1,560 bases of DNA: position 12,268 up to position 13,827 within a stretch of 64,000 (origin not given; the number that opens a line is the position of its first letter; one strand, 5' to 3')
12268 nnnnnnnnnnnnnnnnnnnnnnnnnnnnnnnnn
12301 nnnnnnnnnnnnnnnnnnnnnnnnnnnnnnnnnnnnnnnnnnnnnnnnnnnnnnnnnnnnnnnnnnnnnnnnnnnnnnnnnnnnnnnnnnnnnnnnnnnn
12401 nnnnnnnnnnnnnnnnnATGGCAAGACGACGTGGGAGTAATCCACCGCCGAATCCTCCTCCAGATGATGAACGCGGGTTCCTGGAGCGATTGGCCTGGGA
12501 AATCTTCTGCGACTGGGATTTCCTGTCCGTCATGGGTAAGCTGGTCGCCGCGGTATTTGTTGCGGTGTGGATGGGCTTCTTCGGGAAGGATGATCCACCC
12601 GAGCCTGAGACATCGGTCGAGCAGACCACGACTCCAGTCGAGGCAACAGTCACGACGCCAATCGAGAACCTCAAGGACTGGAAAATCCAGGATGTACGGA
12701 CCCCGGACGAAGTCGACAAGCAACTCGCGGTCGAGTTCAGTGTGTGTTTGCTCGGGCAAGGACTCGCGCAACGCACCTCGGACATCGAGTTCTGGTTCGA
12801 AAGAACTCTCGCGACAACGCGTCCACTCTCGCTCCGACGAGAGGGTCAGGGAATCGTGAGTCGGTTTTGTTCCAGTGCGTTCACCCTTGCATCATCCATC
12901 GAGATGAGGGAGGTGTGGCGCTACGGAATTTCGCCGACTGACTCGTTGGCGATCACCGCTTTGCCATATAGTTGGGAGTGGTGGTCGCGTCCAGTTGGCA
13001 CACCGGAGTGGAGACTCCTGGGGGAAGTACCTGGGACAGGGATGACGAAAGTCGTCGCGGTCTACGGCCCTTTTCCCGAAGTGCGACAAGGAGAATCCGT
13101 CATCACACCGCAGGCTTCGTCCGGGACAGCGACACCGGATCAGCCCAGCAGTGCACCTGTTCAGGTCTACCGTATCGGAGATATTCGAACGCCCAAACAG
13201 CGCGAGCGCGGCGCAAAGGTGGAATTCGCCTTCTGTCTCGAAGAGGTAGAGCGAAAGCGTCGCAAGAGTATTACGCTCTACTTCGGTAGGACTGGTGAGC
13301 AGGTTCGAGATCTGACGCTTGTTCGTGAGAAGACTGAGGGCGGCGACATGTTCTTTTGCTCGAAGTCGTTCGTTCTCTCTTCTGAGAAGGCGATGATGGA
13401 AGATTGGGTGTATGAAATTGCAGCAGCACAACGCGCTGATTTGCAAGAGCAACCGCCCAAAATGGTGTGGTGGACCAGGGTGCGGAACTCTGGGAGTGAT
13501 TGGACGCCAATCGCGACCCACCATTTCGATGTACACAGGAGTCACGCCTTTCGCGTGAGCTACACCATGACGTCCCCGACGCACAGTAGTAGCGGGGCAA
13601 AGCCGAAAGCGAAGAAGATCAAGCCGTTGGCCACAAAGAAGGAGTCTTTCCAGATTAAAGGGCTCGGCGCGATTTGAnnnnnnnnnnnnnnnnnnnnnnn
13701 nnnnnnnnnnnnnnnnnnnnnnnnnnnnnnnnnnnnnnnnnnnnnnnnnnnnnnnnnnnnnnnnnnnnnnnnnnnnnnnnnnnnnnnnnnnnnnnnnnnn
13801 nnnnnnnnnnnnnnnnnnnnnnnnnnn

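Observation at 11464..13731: Two-gene island of unknown function with foreign codon usage, its own consensus promoter and terminator, inserted between rpiB-rpe and ileS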

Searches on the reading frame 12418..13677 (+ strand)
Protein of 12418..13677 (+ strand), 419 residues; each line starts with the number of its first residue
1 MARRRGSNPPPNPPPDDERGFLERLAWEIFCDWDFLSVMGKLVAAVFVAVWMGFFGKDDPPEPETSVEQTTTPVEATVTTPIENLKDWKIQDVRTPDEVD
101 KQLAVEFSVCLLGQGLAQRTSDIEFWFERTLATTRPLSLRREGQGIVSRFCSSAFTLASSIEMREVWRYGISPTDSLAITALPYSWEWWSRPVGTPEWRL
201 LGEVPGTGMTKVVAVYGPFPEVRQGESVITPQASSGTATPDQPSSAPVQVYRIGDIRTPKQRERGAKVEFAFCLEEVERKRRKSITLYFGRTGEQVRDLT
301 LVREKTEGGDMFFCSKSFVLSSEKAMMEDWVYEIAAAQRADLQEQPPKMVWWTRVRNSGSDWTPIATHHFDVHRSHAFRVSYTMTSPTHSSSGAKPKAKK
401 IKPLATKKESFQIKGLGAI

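Call 5: search_protein_families(library=pfam, proteins=[window:12418-13677:+], max_evalue=1)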
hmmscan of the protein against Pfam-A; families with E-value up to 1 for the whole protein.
window:12418-13677:+ (419 aa): 0 families

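Call 7: search_protein_families(library=phrogs, proteins=[window:12418-13677:+], max_evalue=1)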
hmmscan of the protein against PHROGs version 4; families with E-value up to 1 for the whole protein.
window:12418-13677:+ (419 aa): 1 family
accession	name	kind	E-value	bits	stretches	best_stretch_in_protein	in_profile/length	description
phrog_38714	-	unknown function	0.26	12.3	1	357-373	17-33/55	-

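Call 8: search_protein_families(library=ncbifam, proteins=[window:12418-13677:+], max_evalue=1)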
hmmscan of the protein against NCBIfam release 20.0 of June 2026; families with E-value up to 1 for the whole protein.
window:12418-13677:+ (419 aa): 0 families

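Call 9: find_encoding_contigs(protein=window:12418-13677:+, flank=10000, max_places=10)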
Protein window:12418-13677:+ (419 aa): 6 contigs read that carry it; 4 places shown.
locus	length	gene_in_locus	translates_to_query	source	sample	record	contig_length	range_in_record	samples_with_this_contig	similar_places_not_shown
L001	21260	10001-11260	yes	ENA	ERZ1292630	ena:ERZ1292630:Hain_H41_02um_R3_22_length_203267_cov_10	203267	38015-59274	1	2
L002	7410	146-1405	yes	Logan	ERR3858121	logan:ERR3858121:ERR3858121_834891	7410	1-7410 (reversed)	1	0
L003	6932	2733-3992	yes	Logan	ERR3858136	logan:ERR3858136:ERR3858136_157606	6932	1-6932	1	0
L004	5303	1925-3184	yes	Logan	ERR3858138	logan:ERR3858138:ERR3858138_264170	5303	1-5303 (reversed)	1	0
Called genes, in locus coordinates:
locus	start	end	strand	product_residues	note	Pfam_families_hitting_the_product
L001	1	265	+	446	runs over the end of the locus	-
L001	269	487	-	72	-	PF00403:HMA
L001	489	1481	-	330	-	PF02683:DsbD_TM, PF13386:DsbD_2, PF13473:Cupredoxin_1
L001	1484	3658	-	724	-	PF00122:E1-E2_ATPase, PF00702:Hydrolase, PF08282:Hydrolase_3 (faint)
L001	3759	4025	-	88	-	PF02583:Trns_repr_metal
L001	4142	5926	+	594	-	PF07973:tRNA_SAD (weak), PF00587:tRNA-synt_2b, PF03129:HGTP_anticodon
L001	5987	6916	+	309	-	PF01745:IPT (faint), PF01715:IPPT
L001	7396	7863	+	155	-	-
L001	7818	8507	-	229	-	PF00834:Ribul_P_3_epim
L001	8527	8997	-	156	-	PF02502:LacAB_rpiB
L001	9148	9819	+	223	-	-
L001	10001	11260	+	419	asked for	-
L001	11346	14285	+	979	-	PF00133:tRNA-synt_1, PF09334:tRNA-synt_1g (weak), PF08264:Anticodon_1, PF19302:DUF5915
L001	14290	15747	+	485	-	PF02789:Peptidase_M17_N, PF00883:Peptidase_M17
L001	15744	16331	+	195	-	PF01330:RuvA_N, PF00633:HHH (faint), PF14520:HHH_5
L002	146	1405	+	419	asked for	-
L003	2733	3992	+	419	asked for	-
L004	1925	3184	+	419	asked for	-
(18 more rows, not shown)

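Call 11: find_homologous_proteins(query=window:12418-13677:+, max_evalue=0.01)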
Query window:12418-13677:+ (419 aa): 2 proteins with E <= 0.01 among 4245 candidates.
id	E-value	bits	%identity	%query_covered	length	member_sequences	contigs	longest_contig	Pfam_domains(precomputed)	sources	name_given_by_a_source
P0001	1.3e-260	883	92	100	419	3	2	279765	-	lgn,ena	-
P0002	6.1e-242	821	86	100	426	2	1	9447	-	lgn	-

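Call 15: find_encoding_contigs(protein=P0001, flank=10000, max_places=6)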
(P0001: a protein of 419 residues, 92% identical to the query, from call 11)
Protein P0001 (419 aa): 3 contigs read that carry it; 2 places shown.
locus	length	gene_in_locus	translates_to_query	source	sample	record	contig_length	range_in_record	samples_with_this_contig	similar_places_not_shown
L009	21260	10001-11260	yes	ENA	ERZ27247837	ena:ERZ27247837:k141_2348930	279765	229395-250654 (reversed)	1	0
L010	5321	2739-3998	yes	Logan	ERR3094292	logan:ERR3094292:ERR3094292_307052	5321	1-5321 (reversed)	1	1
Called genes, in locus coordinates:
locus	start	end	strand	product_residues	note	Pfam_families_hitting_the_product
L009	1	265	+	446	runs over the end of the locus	-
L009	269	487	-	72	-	PF00403:HMA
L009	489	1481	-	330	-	PF02683:DsbD_TM, PF13386:DsbD_2, PF13473:Cupredoxin_1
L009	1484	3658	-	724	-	PF00122:E1-E2_ATPase, PF00702:Hydrolase, PF08282:Hydrolase_3 (faint)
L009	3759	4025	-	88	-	PF02583:Trns_repr_metal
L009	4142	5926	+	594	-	PF07973:tRNA_SAD (weak), PF00587:tRNA-synt_2b, PF03129:HGTP_anticodon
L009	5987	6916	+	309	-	PF01715:IPPT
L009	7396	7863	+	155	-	-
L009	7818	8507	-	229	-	PF00834:Ribul_P_3_epim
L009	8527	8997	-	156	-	PF02502:LacAB_rpiB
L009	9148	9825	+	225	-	-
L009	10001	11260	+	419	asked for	-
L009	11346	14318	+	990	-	PF00133:tRNA-synt_1, PF09334:tRNA-synt_1g (weak), PF08264:Anticodon_1, PF19302:DUF5915 (weak)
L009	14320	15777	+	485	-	PF02789:Peptidase_M17_N, PF00883:Peptidase_M17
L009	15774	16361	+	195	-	PF01330:RuvA_N, PF00633:HHH (faint), PF14520:HHH_5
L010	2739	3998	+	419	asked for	-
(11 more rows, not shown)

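Call 16: find_encoding_contigs(protein=P0002, flank=10000, max_places=6)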
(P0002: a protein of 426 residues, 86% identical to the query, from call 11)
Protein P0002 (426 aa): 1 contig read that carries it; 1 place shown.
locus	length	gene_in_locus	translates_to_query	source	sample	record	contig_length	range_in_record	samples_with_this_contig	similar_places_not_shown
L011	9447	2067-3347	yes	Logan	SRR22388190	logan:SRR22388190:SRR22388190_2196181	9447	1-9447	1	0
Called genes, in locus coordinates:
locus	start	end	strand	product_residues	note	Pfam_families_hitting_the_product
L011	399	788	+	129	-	-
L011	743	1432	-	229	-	PF00834:Ribul_P_3_epim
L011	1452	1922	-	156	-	PF02502:LacAB_rpiB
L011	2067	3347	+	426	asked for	-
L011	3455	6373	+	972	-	PF00133:tRNA-synt_1, PF09334:tRNA-synt_1g (weak), PF08264:Anticodon_1, PF19302:DUF5915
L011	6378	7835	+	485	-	PF02789:Peptidase_M17_N, PF00883:Peptidase_M17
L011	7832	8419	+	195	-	PF01330:RuvA_N, PF00633:HHH (faint), PF14520:HHH_5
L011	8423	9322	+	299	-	PF02388:FemAB, PF13480:Acetyltransf_6, PF02388:FemAB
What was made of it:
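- Closest known: Strain-variable accessory loci at hot spots between conserved core genes. Same: Presence/absence varies within the species (call 16).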

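Call 31: predict_structure(alignment_id=A3)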
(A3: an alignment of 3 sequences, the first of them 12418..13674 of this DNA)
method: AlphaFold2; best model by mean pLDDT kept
length: 419 residues; sequences in the alignment: 3
mean_pLDDT: 30.5   pTM: 0.22
mean pLDDT of the five models: 30.5, 29.5, 29.1, 28.7, 27.6
residues with pLDDT >= 90: 0; 70-90: 0; 50-70: 7; < 50: 412
segments of 3 or more residues with pLDDT < 50: 1-10, 18-23, 25-419
pLDDT, mean of each block of 10 residues (from residue 1): 37 51 47 42 36 37 32 27 28 28 26 25 26 25 24 23 22 22 23 29 28 27 24 28 25 24 28 27 31 32 35 40 37 40 35 38 30 27 27 33 28 24
secondary structure, 60 per line:
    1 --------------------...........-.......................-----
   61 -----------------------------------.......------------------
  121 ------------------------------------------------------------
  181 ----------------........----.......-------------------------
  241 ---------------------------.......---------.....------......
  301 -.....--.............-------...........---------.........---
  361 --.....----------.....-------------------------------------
elements in order: H21-31 H33-55 H96-102 E197-204 E209-215 E268-274 E284-288 E295-300 E302-306 E309-321 E329-339 E349-357 E378-382
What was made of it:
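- On Tandem Ig-like repeat surface adhesin: No structural test was possible because the model has pLDDT 30.5 (call 31).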

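Call 58: find_related_loci(query=A3, collection=viral_contigs, flank=5000)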
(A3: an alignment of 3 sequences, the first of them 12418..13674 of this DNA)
Query A3 (419 aa) in viral_contigs; peptide patterns used: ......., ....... (x = any residue, [..] = any of these).
72 stretches matched a pattern, but none encodes a relative of the query by tblastn (E <= 1e-3).

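Call 62: search_protein_families(library=padloc, proteins=[window:12418-13677:+], max_evalue=1)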
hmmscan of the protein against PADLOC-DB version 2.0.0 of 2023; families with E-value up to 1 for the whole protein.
window:12418-13677:+ (419 aa): 0 families

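Call 71: search_dna_similar(query=window:12418-13674:+, collection=phages, mode=protein, max_evalue=0.01, max_rows=5)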
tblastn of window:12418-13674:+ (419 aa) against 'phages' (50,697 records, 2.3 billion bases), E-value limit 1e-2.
No match.

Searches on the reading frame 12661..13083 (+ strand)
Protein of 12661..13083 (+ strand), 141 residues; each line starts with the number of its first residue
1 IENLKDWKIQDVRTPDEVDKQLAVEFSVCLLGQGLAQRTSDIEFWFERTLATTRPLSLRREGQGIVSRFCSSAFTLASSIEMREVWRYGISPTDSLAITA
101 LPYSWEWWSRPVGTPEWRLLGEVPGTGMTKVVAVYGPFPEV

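Call 50: search_protein_representatives(alignment_id=A4)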
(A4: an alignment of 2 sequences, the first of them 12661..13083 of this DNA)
Query: 2 sequences, 151 profile positions. Proteins with E-value up to 0.001 (for the whole library): 2; up to 1e-10: 1; up to 1e-30: 1. The best 2 are listed.
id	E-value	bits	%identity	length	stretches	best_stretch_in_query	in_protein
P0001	1.4e-139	476.0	-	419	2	2-151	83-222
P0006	5.5e-07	45.6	-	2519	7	108-146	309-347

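Call 52: search_protein_families(library=pfam, proteins=[P0006], max_evalue=0.1)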
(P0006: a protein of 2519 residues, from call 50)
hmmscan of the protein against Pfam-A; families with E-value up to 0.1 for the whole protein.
P0006 (2519 aa): 8 families
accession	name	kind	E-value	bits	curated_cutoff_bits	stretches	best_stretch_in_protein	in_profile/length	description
PF00353.25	HemolysinCabind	-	2.9e-62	206.5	23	14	1514-1549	1-36/36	RTX calcium-binding nonapeptide repeat (4 copies)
PF23197.1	IG_AIR9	-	2.4e-20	72.6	27.5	0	278-343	4-69/87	AIR9 A9 domain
PF05345.18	He_PIG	-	3.6e-17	63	24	1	952-1040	8-95/96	Putative Ig domain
PF03689.21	Nepo_coat_N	-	1.1e-09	38.5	27.3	0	274-312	2-41/91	Nepovirus coat protein, N-terminal domain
PF00161.24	RIP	-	3.7e-06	27.1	21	0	897-946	107-156/197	Ribosome inactivating protein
PF17963.7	Big_9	-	9.1e-06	26.9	23.6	2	3-103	1-89/89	Bacterial Ig domain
PF19803.4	DUF6286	-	0.00013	22.8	35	0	338-377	66-105/108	Family of unknown function (DUF6286)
PF17892.7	Cadherin_5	-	0.00043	20.5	26.5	1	3-105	2-98/98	Cadherin-like domain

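Call 53: search_solved_structures(query=A4, max_evalue=10, show_alignments=2)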
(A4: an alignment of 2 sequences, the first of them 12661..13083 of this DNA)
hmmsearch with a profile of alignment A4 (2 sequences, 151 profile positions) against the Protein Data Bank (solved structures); distinct sequences matched with E-value up to 10: 0.

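Call 77: search_protein_families(library=pfam, proteins=[window:12661-13083:+], max_evalue=10)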
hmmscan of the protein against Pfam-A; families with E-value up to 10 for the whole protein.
window:12661-13083:+ (141 aa): 0 families
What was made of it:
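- On Tandem Ig-like repeat surface adhesin: There is no Pfam or PDB sequence match (calls 53, 77).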
